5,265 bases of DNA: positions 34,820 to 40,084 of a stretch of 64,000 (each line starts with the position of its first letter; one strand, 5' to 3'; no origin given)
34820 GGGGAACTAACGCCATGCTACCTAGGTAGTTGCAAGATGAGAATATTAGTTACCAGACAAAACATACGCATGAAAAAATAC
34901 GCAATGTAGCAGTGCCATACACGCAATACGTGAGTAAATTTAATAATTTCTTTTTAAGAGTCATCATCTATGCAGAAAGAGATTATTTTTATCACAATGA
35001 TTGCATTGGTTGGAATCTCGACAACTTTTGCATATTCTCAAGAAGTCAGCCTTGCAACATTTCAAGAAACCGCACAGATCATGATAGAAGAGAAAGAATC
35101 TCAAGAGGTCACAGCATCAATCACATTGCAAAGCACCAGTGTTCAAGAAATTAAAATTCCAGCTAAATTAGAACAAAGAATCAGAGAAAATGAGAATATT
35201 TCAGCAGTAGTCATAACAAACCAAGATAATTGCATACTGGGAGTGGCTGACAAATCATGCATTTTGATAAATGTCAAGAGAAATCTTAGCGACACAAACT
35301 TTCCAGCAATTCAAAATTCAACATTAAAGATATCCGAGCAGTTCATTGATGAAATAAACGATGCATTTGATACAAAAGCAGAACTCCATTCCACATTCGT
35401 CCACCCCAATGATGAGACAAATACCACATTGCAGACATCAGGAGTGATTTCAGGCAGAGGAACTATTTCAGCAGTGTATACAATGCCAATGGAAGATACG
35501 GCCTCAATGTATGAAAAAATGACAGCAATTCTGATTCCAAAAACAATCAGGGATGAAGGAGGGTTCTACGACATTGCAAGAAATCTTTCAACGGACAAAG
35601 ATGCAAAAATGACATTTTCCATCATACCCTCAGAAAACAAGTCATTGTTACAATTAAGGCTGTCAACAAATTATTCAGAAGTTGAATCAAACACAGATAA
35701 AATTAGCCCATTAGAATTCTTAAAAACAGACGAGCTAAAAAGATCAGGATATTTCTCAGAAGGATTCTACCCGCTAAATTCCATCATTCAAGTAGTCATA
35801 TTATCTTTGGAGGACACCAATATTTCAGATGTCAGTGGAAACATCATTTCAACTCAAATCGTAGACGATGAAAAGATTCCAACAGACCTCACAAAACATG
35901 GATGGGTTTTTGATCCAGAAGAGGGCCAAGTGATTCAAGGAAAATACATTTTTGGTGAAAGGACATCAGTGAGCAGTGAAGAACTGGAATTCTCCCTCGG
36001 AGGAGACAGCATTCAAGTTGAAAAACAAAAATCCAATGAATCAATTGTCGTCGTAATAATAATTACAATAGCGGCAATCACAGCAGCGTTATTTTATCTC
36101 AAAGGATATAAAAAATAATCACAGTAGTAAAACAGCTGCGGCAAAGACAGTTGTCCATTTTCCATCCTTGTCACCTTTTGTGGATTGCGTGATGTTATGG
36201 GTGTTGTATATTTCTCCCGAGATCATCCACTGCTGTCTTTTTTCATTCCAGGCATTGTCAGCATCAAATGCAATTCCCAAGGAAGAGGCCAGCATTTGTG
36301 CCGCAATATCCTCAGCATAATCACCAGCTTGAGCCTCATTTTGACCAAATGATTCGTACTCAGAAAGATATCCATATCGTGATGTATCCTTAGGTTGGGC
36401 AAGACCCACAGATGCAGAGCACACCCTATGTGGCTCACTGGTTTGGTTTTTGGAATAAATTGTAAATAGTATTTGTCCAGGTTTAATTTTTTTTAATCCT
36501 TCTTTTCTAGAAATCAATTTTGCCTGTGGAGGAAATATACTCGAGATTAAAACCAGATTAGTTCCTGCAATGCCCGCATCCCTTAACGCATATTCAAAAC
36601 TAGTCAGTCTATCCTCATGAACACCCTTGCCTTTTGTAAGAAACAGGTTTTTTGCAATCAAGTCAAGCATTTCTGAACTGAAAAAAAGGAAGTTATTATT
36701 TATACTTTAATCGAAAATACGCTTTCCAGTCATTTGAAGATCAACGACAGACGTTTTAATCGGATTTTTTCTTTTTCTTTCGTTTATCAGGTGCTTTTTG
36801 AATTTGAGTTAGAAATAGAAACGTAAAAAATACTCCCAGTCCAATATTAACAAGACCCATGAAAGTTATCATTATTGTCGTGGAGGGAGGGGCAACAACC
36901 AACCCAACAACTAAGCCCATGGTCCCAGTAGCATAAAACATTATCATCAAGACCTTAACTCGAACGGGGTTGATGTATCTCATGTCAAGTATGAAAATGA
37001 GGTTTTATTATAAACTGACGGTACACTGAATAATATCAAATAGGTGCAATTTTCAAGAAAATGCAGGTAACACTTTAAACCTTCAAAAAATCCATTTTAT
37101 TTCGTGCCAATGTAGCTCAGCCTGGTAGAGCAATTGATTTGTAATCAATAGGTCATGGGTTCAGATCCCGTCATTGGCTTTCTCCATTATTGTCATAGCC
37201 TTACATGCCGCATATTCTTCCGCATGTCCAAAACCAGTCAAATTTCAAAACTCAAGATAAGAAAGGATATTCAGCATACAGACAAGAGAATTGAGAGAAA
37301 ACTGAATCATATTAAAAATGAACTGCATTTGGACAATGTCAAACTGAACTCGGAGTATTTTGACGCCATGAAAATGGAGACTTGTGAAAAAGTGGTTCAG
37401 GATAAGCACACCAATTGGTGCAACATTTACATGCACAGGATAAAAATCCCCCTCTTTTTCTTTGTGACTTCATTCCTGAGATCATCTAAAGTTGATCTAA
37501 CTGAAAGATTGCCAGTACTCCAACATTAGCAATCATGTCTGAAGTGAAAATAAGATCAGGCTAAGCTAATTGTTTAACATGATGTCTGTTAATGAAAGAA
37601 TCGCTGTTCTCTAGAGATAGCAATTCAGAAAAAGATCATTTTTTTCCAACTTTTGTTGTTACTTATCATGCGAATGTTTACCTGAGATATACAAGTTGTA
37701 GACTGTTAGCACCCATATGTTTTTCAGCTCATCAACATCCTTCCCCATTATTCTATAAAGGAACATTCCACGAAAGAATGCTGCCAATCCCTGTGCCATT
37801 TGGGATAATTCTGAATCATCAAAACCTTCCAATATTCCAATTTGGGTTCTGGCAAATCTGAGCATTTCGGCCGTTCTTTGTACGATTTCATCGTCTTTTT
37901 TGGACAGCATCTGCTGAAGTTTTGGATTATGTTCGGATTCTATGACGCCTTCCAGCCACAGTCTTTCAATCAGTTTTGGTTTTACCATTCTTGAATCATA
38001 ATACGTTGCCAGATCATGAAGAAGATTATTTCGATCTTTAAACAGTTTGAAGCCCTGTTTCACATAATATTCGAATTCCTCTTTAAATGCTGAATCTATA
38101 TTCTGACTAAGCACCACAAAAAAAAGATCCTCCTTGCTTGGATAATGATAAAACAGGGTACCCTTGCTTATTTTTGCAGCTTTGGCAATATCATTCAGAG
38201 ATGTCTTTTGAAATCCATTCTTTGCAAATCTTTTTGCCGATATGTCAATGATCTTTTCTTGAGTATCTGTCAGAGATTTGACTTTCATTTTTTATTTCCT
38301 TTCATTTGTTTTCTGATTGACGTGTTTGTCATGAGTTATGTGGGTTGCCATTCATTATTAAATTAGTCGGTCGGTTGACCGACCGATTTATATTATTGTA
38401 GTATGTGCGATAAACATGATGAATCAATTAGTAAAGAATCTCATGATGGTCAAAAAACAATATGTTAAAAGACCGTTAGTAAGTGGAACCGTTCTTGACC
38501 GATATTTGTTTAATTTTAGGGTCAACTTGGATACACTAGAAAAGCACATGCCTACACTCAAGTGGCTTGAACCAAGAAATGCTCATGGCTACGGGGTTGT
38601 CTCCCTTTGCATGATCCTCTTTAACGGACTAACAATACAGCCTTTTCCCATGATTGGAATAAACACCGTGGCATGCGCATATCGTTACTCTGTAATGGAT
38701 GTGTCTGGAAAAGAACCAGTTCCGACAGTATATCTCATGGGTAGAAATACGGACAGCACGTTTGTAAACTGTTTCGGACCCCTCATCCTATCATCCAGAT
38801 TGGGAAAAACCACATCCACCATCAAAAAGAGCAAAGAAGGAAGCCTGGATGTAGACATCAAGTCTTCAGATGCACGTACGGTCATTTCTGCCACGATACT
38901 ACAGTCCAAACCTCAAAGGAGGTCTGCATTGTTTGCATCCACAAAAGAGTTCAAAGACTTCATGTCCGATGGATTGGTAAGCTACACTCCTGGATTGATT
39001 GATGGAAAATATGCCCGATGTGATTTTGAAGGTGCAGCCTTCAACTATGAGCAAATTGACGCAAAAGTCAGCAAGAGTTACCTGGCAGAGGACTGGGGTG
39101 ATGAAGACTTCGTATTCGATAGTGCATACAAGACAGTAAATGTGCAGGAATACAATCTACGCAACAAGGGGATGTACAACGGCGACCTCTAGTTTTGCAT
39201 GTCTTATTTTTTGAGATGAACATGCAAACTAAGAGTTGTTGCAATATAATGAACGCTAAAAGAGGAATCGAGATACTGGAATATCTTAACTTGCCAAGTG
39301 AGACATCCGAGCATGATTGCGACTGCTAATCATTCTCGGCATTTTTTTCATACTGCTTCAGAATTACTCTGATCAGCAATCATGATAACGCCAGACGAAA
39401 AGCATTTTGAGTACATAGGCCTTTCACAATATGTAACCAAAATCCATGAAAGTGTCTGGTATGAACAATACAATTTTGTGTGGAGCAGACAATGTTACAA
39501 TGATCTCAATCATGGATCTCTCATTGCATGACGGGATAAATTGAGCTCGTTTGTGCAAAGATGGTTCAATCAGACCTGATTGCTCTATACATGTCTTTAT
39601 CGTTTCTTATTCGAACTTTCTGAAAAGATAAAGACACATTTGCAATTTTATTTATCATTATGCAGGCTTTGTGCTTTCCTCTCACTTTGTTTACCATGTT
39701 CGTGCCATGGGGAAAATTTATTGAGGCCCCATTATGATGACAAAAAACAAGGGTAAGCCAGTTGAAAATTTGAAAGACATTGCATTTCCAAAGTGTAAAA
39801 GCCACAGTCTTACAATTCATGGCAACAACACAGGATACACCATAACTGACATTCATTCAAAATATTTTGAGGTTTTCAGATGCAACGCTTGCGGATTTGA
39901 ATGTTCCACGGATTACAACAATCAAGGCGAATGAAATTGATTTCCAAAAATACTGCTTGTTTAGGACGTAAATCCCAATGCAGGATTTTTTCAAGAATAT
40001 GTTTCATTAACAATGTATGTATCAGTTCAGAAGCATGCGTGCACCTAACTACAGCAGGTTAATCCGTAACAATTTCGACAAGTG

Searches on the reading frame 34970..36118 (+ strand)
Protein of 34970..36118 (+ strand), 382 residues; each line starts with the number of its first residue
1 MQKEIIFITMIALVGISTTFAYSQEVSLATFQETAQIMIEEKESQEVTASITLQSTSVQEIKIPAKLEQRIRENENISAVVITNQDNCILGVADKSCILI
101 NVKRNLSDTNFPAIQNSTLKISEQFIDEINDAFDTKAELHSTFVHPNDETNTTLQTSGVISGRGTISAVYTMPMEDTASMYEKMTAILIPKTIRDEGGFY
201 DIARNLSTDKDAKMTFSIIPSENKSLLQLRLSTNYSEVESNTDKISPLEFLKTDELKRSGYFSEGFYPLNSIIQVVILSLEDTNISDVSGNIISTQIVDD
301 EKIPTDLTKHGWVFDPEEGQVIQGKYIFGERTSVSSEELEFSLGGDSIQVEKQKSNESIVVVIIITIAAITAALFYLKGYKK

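Call 60: find_related_loci(query=window:34970-36118:+, collection=metagenome_contigs, flank=10000)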
Query window:34970-36118:+ (382 aa) in metagenome_contigs; peptide patterns used: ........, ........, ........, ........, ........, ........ (x = any residue, [..] = any of these).
275 stretches matched a pattern; 217 encode a relative of the query (tblastn E <= 1e-3); the best 80 are kept; 80 distinct loci.
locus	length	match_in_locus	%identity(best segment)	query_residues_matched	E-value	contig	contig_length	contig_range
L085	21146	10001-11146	76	1-382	0e+0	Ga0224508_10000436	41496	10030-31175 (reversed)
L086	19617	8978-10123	76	1-382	0e+0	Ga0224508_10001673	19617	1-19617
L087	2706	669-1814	76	1-382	0e+0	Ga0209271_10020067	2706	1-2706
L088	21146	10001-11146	75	1-382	0e+0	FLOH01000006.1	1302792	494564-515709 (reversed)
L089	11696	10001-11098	74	17-382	2e-179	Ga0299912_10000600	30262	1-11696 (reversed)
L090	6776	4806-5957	70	1-382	9e-180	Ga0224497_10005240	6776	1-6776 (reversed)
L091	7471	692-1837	70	1-382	1e-176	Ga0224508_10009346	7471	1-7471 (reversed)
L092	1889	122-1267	70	1-382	0e+0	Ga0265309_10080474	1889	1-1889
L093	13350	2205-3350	66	1-382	4e-169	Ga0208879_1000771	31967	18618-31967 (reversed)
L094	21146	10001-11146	66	1-382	4e-169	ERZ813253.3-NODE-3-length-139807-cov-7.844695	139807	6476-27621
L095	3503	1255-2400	67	1-382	4e-173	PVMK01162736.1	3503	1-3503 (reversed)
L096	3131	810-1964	68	1-382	2e-174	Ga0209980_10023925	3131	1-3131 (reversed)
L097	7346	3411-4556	67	1-382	2e-165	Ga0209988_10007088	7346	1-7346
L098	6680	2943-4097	68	1-382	4e-166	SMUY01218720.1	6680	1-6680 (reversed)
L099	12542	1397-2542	67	1-382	3e-165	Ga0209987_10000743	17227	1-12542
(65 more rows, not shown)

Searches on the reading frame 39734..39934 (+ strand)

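Call 7: search_protein_families(library=pfam, max_evalue=1, proteins=[window:39734-39934:+])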
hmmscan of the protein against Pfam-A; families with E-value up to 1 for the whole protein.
window:39734-39934:+ (66 aa): 2 families
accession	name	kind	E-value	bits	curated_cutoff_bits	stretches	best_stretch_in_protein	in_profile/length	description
PF07282.18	Cas12f1-like_TNB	-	0.036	14.7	26.3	1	36-62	37-55/60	Cas12f1-like, TNB domain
PF06397.17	Desulfoferrod_N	-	0.17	12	23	1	43-54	2-13/36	Desulfoferrodoxin, N-terminal domain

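Call 78: search_protein_families(library=ncbifam, max_evalue=0.01, proteins=[window:39734-39934:+])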
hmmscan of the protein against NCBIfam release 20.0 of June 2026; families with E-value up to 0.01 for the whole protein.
window:39734-39934:+ (66 aa): 0 families

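Call 88: search_protein_families(library=phrogs, max_evalue=0.01, proteins=[window:39734-39934:+])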
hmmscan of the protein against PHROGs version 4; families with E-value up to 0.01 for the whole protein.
window:39734-39934:+ (66 aa): 0 families

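Call 89: search_protein_families(library=padloc, max_evalue=0.01, proteins=[window:39734-39934:+])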
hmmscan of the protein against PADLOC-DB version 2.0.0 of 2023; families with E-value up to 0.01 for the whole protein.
window:39734-39934:+ (66 aa): 0 families
